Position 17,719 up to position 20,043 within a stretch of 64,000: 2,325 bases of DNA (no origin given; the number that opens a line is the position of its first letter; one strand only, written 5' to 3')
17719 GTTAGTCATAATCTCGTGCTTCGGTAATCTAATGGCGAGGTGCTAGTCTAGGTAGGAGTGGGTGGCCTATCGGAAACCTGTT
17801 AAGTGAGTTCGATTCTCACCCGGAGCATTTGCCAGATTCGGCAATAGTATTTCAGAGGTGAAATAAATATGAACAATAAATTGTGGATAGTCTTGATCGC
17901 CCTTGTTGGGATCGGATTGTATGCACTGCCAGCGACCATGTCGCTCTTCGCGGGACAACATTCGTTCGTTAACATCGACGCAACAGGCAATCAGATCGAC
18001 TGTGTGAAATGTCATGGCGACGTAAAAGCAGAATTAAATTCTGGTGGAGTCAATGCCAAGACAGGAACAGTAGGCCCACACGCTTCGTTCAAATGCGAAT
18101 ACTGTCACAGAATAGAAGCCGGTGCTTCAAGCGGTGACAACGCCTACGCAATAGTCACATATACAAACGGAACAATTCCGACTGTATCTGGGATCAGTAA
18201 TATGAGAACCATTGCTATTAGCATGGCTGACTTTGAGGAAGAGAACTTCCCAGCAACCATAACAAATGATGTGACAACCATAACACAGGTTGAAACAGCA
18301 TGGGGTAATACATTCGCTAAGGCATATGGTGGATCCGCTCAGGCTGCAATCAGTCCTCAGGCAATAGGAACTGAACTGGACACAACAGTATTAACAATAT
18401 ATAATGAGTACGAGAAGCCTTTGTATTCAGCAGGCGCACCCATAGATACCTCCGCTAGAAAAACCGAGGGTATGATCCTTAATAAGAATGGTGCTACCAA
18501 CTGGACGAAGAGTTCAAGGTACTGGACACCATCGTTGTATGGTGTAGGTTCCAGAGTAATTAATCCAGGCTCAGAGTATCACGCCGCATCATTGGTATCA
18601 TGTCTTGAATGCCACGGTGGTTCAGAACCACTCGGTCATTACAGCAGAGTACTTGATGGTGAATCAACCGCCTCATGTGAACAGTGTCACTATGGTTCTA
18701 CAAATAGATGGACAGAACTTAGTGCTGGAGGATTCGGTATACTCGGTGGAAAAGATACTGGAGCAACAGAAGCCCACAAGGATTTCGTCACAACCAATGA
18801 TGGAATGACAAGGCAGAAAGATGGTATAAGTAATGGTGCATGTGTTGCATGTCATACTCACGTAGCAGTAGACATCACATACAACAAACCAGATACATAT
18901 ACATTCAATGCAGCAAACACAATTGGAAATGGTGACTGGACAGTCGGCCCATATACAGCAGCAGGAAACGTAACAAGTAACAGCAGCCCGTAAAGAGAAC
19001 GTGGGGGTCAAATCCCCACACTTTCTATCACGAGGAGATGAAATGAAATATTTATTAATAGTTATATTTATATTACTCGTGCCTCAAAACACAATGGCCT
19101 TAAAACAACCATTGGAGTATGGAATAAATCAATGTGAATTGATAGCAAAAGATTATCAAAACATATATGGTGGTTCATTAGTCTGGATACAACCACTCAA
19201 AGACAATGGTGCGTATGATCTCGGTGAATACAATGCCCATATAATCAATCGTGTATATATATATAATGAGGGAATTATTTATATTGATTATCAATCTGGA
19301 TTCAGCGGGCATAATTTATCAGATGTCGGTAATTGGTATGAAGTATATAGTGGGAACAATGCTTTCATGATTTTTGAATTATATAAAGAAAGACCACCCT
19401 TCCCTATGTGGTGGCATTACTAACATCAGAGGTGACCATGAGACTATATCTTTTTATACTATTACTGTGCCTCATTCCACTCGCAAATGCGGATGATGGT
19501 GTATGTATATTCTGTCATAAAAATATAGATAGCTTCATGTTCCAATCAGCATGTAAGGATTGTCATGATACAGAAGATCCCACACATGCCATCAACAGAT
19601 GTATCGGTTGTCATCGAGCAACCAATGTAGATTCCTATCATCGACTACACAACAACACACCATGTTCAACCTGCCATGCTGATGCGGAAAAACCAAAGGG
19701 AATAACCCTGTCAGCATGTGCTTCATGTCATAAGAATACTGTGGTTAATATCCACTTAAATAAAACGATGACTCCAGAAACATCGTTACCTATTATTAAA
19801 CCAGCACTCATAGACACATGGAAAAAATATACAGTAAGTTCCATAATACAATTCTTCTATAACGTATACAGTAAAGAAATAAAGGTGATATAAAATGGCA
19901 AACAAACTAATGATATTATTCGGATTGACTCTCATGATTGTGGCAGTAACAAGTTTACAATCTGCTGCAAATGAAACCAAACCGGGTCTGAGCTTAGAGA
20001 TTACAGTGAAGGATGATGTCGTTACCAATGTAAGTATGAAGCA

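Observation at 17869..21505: Cassette of three secreted multiheme c-type cytochromes (5 + 5 + 3 CxxCH) with secreted partners and a dedicated signal peptidase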

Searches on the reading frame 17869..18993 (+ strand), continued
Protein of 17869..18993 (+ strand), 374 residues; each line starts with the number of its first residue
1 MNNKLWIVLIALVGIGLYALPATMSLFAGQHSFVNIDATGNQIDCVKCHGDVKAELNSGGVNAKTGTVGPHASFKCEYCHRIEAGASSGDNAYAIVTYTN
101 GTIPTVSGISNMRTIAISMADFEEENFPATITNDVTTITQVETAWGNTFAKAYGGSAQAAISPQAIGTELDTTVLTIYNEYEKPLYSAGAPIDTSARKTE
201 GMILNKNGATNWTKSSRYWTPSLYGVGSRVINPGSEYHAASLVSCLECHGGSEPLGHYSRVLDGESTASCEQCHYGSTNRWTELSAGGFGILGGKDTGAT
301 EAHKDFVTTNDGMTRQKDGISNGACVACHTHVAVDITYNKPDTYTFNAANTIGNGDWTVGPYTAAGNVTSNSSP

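Call 34: predict_structure(alignment_id=A1)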
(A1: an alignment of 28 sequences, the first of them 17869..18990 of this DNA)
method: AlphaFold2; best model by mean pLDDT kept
length: 374 residues; sequences in the alignment: 28
mean_pLDDT: 57.4   pTM: 0.51
mean pLDDT of the five models: 57.4, 54.5, 54.1, 53.5, 51.5
residues with pLDDT >= 90: 64; 70-90: 69; 50-70: 44; < 50: 197
segments of 3 or more residues with pLDDT < 50: 19-89, 231-291, 293-341, 370-374
pLDDT, mean of each block of 10 residues (from residue 1): 67 59 37 36 33 37 43 31 40 87 57 88 86 94 94 86 87 90 80 86 88 86 85 35 29 34 36 33 33 42 42 37 39 40 53 51 52 38
secondary structure, 60 per line:
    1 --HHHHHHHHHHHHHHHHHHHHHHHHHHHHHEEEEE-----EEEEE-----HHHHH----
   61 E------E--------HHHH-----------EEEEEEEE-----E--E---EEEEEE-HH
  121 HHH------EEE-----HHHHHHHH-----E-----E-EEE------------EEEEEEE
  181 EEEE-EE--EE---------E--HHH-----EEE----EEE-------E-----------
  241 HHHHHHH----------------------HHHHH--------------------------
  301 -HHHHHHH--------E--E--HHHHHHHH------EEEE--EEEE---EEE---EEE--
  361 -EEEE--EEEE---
elements in order: H3-31 E32-36 E42-46 H52-56 H77-80 E92-99 E112-117 H119-123 E130-132 H138-145 E159-161 E174-184 E212-214 E219-221 H241-247 H270-274 H302-308 H323-330 E337-340 E343-346 E350-352 E356-358 E362-365 E368-371

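Call 38: fold_search(model_id=the predicted structure, library=pdb)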
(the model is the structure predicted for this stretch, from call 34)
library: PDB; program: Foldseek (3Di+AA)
matches with E <= 10: 153; with E <= 0.001: 0
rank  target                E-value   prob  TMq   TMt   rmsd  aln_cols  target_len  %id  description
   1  8e5g                  1.0e-01  0.18  0.12  0.16  15.6       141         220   26  Cryo-EM of A. veneficus cytochrome filament (released 2023-05-10)
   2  9hny_FR               1.8e+00  0.03  0.08  0.11  10.3        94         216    8  Mitoribosomal small subunit in complex with Mettl15 and Mettl17 (released 2025-03-26)
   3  5hjd_N                1.8e+00  0.02  0.07  0.17  16.3       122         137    8  AF9 YEATS in complex with histone H3 Crotonylation at K18 (released 2016-04-20)
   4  5j9s_A                1.8e+00  0.02  0.08  0.15  16.2       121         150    8  ENL YEATS in complex with histone H3 acetylation at K27 (released 2017-03-08)
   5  6sga_FR               1.8e+00  0.02  0.08  0.10  10.3        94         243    8  Body domain of the mt-SSU assemblosome from Trypanosoma brucei (released 2019-09-18)
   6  5hjb_A                1.9e+00  0.02  0.08  0.17  15.5       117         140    9  AF9 YEATS in complex with histone H3 Crotonylation at K9 (released 2016-04-20)
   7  7vkg                  2.0e+00  0.02  0.08  0.16  16.1       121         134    9  Crystal structure of AF9 YEATS domain in complex with Compound 10 (released 2022-10-05)
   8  1vdx                  2.0e+00  0.02  0.09  0.15  15.6       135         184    7  Crystal Structure of a Pyrococcus horikoshii protein with similarities to 2'5' RNA-ligase (released 2005-04-12)
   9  9ehi_P                2.3e+00  0.02  0.08  0.18  13.7       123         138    7  Crystal structure of ENL YEATS in complex with histone H3 methacrylated at K18 (released 2025-04-09)
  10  8yqa                  2.3e+00  0.02  0.08  0.18  16.0       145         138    9  Galectin-10 L27A (released 2025-03-26)
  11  4tmp_C                2.3e+00  0.01  0.07  0.15  16.5       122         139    8  Crystal structure of AF9 YEATS bound to H3K9ac peptide (released 2014-11-05)
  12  5ila_A                2.3e+00  0.01  0.07  0.10  13.8       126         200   14  Deg9 protease domain (released 2017-03-08)
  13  5fw7_A                2.4e+00  0.02  0.08  0.21  13.0       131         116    6  Structure of human transthyretin mutant A109V (released 2017-03-08)
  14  2fur_A                2.4e+00  0.00  0.05  0.09  17.9       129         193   13  CRYSTAL STRUCTURE OF A PUTATIVE FMN-BINDING PROTEIN (TA1372) FROM THERMOPLASMA ACIDOPHILUM AT 1.80 A RESOLUTION (released 2006-02-28)
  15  8eey_E                2.6e+00  0.04  0.10  0.26  11.5       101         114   11  Cas7-11 in complex with DR-mismatched target RNA, Csx29 and Csx30 (released 2022-11-16)
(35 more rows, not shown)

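Call 45: search_dna_similar(query=window:17869-18990:+, collection=phages, mode=protein, max_rows=10)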
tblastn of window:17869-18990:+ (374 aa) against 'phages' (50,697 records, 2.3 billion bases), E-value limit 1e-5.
No match.

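Call 48: search_protein_families(library=phrogs, max_evalue=0.01, proteins=[window:17869-18993:+])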
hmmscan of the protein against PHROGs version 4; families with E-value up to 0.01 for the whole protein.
window:17869-18993:+ (374 aa): 1 family
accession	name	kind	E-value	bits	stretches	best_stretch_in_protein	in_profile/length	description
phrog_4546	-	unknown function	0.005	17.6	1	7-20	10-23/36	-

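Call 79: find_related_loci(query=A1, collection=genome_contigs, flank=8000)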
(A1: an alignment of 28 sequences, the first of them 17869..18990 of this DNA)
Query A1 (374 aa) in genome_contigs; peptide patterns used: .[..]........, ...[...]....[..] (x = any residue, [..] = any of these).
46 stretches matched a pattern; 31 encode a relative of the query (tblastn E <= 1e-3); 27 distinct loci.
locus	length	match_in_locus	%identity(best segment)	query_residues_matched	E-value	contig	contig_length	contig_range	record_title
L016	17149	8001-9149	72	1-373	4e-169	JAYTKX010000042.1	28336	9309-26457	MAG: Methanobacteriota archaeon isolate GFS_3223 GFS_3223_41, whole genome shotgun sequence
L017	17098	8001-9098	63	1-374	2e-149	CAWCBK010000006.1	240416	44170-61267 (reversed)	MAG: Euryarchaeota archaeon isolate MFD03899.bin.2.188 genome assembly, contig: contig_22451, whole genome shotgun seque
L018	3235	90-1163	58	1-368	1e-139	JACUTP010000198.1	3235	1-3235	MAG: Candidatus Methanoperedenaceae archaeon isolate Kmv03 NODE_13797_length_3235_cov_136.079560, whole genome shotgun s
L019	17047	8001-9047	49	1-351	2e-95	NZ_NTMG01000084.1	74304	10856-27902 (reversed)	Candidatus Methanoperedens sp. BLZ2 CMPBLZ2contig_10, whole genome shotgun sequence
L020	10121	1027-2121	47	1-369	9e-95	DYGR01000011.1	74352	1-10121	MAG TPA_asm: Candidatus Methanoperedens nitroreducens isolate BE2012_43_12 Afr_mines_BE2012_201_length_74352_cov_5_30830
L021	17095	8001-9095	47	1-368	4e-94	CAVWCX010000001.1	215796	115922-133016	MAG: Candidatus Methanoperedenaceae archaeon isolate MFD03899.bin.2.194 genome assembly, contig: contig_10816, whole gen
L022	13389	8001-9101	46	1-368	3e-93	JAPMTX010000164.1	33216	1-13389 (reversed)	MAG: Candidatus Methanoperedens sp. isolate LC 1 LC_0.1_scaffold_522, whole genome shotgun sequence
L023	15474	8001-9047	47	1-368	3e-98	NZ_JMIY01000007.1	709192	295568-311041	Candidatus Methanoperedens nitroreducens strain ANME-2d ANME2D_Contig_7.7, whole genome shotgun sequence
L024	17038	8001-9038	45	1-370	5e-89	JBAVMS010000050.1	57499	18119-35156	MAG: Candidatus Methanoperedens sp. isolate MFD03797_ilm_asm_bin16 k127_163339, whole genome shotgun sequence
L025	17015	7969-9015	46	1-373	4e-92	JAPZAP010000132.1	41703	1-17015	MAG: Candidatus Methanoperedens sp. isolate SR-VP_0-2cm_41_45 SR-VP_0-2_scaffold_141_7845632, whole genome shotgun seque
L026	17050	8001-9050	48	1-351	2e-88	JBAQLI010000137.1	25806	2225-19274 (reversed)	MAG: Candidatus Methanoperedens sp. isolate MFD12032_ilm_asm_bin13 k127_47873, whole genome shotgun sequence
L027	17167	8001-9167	44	1-368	2e-88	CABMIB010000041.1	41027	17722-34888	uncultured archaeon isolate LFW-280_3_1 genome assembly, contig: LFW28031_27, whole genome shotgun sequence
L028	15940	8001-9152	42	1-368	2e-88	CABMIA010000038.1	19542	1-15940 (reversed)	uncultured archaeon isolate LFW-280_1_1 genome assembly, contig: LFW28011_132, whole genome shotgun sequence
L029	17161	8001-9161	45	1-368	3e-88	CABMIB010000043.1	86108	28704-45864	uncultured archaeon isolate LFW-280_3_1 genome assembly, contig: LFW28031_29, whole genome shotgun sequence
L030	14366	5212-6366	44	1-368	3e-85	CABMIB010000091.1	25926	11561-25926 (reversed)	uncultured archaeon isolate LFW-280_3_1 genome assembly, contig: LFW28031_72, whole genome shotgun sequence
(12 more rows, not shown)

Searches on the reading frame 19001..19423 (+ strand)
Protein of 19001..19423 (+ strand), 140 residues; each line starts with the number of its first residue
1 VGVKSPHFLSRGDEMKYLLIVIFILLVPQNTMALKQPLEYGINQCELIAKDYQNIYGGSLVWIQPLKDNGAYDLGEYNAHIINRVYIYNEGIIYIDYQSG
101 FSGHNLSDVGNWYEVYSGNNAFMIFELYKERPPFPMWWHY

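Call 5: search_protein_families(library=pfam, max_evalue=0.1, proteins=[window:19001-19423:+])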
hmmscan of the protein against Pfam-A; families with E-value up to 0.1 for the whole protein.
window:19001-19423:+ (140 aa): 0 families

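Call 12: search_protein_families(library=ncbifam, max_evalue=1, proteins=[window:19001-19423:+])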
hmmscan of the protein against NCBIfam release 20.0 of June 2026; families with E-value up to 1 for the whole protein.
window:19001-19423:+ (140 aa): 1 family
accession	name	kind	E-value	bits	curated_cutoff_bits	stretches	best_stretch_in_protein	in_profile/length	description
NF007609.0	PRK10257.1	equivalog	0.058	13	226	1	99-140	23-64/158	kinase inhibitor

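Call 48: search_protein_families(library=phrogs, max_evalue=0.01, proteins=[window:19043-19423:+])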
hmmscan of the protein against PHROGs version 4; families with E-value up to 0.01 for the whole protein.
window:19043-19423:+ (126 aa): 0 families

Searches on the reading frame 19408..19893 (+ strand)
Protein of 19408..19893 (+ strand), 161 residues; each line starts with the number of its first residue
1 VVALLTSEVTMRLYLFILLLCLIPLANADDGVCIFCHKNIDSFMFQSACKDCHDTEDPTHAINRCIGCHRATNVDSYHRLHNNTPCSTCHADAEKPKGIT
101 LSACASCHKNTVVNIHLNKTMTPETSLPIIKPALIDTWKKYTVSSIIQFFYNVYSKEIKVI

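Call 5: search_protein_families(library=pfam, max_evalue=0.1, proteins=[window:19408-19893:+])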
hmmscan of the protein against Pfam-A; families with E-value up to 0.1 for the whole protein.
window:19408-19893:+ (161 aa): 3 families
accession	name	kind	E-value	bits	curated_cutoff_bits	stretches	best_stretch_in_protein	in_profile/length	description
PF02085.21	Cytochrom_CIII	-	0.00024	21.8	22.9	1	73-111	20-56/101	Class III cytochrome C family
PF14522.11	Cytochrome_C7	-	0.0011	19.2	24.8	0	62-109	13-67/67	Cytochrome c7 and related cytochrome c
PF09699.15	Paired_CXXCH_1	-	0.051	13.7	20.6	0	64-94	8-40/41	Doubled CXXCH motif (Paired_CXXCH_1)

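Call 12: search_protein_families(library=ncbifam, max_evalue=1, proteins=[window:19408-19893:+])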
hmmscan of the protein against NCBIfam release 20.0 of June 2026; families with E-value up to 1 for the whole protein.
window:19408-19893:+ (161 aa): 2 families
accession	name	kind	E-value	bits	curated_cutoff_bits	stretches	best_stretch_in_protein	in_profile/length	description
NF045713.1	CxxCH_16_HmcA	equivalog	0.0033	16.1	400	1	63-123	349-401/541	sulfate respiration complex hexadecaheme cytochrome HmcA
NF008616.0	PRK11595.1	equivalog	0.38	10.2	304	1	19-65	9-54/227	DNA utilization protein GntX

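Call 17: search_solved_structures(query=window:19408-19890:+, max_evalue=10)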
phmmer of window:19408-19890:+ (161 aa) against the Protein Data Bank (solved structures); distinct sequences matched with E-value up to 10: 6.
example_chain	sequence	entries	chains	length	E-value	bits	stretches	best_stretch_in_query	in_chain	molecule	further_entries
2k3v_A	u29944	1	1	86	0.02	17.8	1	46-109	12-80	Tetraheme cytochrome c-type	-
6btm_A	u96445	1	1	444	0.026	17.4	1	78-111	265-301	Alternative Complex III subunit A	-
9bh5_Cp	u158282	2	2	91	0.063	16.2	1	81-126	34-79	Large ribosomal subunit protein eL43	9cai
1czj_A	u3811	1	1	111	2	11.3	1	46-108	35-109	CYTOCHROME C3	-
1aqe_A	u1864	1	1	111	4.5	10.1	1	46-108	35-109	CYTOCHROME C3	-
6jzb_A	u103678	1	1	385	7.2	9.5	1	79-117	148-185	Chaperone protein DnaJ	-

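Call 48: search_protein_families(library=phrogs, max_evalue=0.01, proteins=[window:19438-19893:+])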
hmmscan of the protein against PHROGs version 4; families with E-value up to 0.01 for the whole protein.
window:19438-19893:+ (151 aa): 0 families
